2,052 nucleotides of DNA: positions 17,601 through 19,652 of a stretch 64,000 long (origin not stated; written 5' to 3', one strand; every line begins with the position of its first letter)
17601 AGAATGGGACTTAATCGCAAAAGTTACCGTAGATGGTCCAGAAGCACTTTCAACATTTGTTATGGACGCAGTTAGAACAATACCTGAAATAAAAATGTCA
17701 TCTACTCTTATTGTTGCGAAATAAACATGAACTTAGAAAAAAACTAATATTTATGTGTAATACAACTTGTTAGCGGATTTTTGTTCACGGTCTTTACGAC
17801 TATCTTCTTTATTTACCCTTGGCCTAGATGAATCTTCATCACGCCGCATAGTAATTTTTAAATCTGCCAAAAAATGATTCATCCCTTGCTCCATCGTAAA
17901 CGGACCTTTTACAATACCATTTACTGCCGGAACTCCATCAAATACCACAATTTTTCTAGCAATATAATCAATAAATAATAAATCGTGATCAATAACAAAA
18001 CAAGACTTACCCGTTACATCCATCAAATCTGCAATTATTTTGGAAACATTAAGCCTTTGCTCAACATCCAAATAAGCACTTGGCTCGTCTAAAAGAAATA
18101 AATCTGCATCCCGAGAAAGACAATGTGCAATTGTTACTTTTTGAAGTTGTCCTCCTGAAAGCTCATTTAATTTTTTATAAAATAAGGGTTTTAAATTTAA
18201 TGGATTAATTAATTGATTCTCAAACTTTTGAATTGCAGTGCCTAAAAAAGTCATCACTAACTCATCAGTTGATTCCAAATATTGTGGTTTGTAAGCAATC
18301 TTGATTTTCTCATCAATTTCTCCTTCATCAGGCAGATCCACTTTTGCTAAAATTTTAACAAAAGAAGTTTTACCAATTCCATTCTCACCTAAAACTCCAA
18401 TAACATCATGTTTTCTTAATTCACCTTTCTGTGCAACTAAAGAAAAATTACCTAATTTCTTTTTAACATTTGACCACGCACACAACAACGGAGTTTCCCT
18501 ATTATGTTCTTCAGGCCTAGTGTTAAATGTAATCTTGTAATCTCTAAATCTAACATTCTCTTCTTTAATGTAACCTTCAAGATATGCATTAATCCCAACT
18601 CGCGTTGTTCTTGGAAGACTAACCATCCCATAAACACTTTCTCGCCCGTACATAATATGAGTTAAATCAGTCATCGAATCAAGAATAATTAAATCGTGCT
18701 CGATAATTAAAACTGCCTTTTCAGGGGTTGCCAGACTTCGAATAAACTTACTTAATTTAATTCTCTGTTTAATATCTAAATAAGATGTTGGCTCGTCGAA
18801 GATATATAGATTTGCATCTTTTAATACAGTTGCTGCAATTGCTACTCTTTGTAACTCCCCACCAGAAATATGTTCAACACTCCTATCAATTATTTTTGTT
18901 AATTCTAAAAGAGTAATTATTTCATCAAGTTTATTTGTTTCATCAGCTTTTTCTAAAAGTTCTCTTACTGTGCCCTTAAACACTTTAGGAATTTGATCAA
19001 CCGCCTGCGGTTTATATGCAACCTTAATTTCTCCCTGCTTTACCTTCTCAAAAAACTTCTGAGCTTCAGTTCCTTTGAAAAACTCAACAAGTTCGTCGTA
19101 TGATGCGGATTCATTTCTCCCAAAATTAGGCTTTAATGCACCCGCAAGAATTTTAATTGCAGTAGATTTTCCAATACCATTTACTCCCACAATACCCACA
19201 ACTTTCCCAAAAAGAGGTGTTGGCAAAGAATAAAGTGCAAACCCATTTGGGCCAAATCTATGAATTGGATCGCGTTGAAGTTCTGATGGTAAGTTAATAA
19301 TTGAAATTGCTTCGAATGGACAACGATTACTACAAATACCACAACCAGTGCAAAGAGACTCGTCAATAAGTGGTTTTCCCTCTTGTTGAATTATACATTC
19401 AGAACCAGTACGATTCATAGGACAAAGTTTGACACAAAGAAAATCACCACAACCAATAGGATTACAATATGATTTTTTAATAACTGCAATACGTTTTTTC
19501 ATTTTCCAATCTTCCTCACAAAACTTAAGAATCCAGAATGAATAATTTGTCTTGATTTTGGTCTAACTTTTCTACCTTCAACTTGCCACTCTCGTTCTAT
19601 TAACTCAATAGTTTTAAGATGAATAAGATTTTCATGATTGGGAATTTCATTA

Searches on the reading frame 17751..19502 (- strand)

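Call 12: search_protein_families(library=pfam, proteins=[window:17751-19502:-], max_evalue=0.01)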
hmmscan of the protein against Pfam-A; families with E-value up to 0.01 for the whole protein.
window:17751-19502:- (583 aa): 25 families
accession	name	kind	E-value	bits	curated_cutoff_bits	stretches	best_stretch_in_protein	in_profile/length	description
PF00005.33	ABC_tran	-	3.4e-39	135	25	2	99-240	11-137/137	ABC transporter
PF02463.25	SMC_N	-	1.9e-10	41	40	1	97-285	22-213/220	RecF/RecN/SMC N terminal domain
PF13304.12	AAA_21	-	3.6e-09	37.6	27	0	102-134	2-51/304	AAA domain, putative AbiEii toxin, Type IV TA system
PF00037.32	Fer4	-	6.6e-08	32.5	21.1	1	45-67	2-24/24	4Fe-4S binding domain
PF12837.12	Fer4_6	-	1.4e-07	31.5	25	1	44-66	2-24/24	4Fe-4S binding domain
PF13476.12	AAA_23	-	2.1e-05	25.7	27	1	100-207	20-123/201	AAA domain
PF14697.11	Fer4_21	-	2.4e-05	24.8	35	1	6-67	1-58/59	4Fe-4S dicluster domain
PF12797.12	Fer4_2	-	3.6e-05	23.9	24.5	1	43-63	2-22/22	4Fe-4S binding domain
PF12838.12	Fer4_7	-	6.2e-05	23.8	27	1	16-65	3-52/52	4Fe-4S dicluster domain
PF20720.3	nSTAND3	-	0.00023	21.4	27.2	0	361-387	13-39/155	Novel STAND NTPase 3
PF00004.35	AAA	-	0.00031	21.7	21.2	0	104-208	3-73/131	ATPase family associated with various cellular activities (AAA)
PF13237.11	Fer4_10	-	0.00033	20.9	25.5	1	44-64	2-24/53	4Fe-4S dicluster domain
PF04068.21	Fer4_RLI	-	0.00036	20.7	23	1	4-34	2-34/35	Possible Fer4-like domain in RNase L inhibitor, RLI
PF13191.12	AAA_16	-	0.0006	20.8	32.6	0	101-157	26-85/167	AAA ATPase domain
PF03215.21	Rad17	-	0.00097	19.6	23.8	0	355-390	35-70/186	Rad17 P-loop domain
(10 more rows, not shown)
